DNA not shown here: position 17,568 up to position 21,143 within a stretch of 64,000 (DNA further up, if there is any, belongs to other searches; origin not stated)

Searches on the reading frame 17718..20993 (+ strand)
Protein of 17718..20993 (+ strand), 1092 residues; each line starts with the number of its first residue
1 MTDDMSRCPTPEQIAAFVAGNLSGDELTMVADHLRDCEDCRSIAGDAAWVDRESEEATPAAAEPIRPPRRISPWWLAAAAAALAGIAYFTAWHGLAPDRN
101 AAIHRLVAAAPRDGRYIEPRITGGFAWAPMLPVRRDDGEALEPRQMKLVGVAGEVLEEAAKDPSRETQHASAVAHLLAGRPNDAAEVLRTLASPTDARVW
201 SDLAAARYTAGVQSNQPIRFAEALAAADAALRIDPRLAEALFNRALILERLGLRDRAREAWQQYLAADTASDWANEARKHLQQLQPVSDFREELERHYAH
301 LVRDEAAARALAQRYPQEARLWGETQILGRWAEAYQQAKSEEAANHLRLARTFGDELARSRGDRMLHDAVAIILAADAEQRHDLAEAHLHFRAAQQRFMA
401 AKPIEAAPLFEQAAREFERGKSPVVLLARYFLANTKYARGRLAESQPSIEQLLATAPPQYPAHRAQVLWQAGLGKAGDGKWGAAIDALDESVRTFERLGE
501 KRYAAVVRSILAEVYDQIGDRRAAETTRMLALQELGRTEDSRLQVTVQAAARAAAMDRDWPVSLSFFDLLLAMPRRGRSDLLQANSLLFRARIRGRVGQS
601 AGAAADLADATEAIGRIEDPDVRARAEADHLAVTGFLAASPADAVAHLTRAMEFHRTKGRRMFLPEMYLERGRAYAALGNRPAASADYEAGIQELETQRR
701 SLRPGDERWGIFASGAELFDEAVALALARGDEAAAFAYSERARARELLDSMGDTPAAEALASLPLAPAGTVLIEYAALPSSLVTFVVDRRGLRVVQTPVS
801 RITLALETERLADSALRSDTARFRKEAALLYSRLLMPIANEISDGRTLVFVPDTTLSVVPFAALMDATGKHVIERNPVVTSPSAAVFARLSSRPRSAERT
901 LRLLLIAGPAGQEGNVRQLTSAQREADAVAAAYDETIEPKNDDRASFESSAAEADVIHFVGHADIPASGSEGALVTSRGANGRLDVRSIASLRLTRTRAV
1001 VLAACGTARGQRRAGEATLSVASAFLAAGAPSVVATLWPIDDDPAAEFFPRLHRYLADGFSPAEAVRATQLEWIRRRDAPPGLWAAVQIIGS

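Call 10: search_protein_families(library=pfam, proteins=[window:17718-20993:+], max_evalue=0.01)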
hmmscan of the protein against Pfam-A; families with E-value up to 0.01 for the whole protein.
window:17718-20993:+ (1092 aa): 8 families
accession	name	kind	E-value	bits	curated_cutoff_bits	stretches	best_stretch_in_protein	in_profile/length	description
PF12770.12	CHAT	-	1.2e-53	182.9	24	1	826-1092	3-289/289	CHAT domain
PF13490.11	zf-HC2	-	3.9e-06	27.3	22.2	1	12-41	6-35/35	Putative zinc-finger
PF13414.12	TPR_11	-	6.1e-05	23.1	26.8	1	220-252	10-42/42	TPR repeat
PF13371.12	TPR_9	-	0.00034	21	35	1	219-278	10-69/73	Tetratricopeptide repeat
PF13181.12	TPR_8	-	0.00085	19.7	25.7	0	238-265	1-28/34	Tetratricopeptide repeat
PF13431.12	TPR_17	-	0.00097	19.7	24.4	0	228-255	3-30/34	Tetratricopeptide repeat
PF07719.23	TPR_2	-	0.0012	19.3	27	0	238-268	1-31/34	Tetratricopeptide repeat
PF00515.34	TPR_1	-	0.0043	17.3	27.8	0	238-265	1-28/34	Tetratricopeptide repeat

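Call 80: search_protein_families(library=padloc, proteins=[window:17718-20993:+], max_evalue=0.001)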
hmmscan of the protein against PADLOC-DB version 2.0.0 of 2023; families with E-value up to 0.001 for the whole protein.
window:17718-20993:+ (1092 aa): 2 families
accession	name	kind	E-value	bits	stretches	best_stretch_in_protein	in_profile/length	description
PDLC03831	BovA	-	1.3e-07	28.6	1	1000-1060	547-603/720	-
PDLC03832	BovA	-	1.7e-05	22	1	994-1072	588-665/711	-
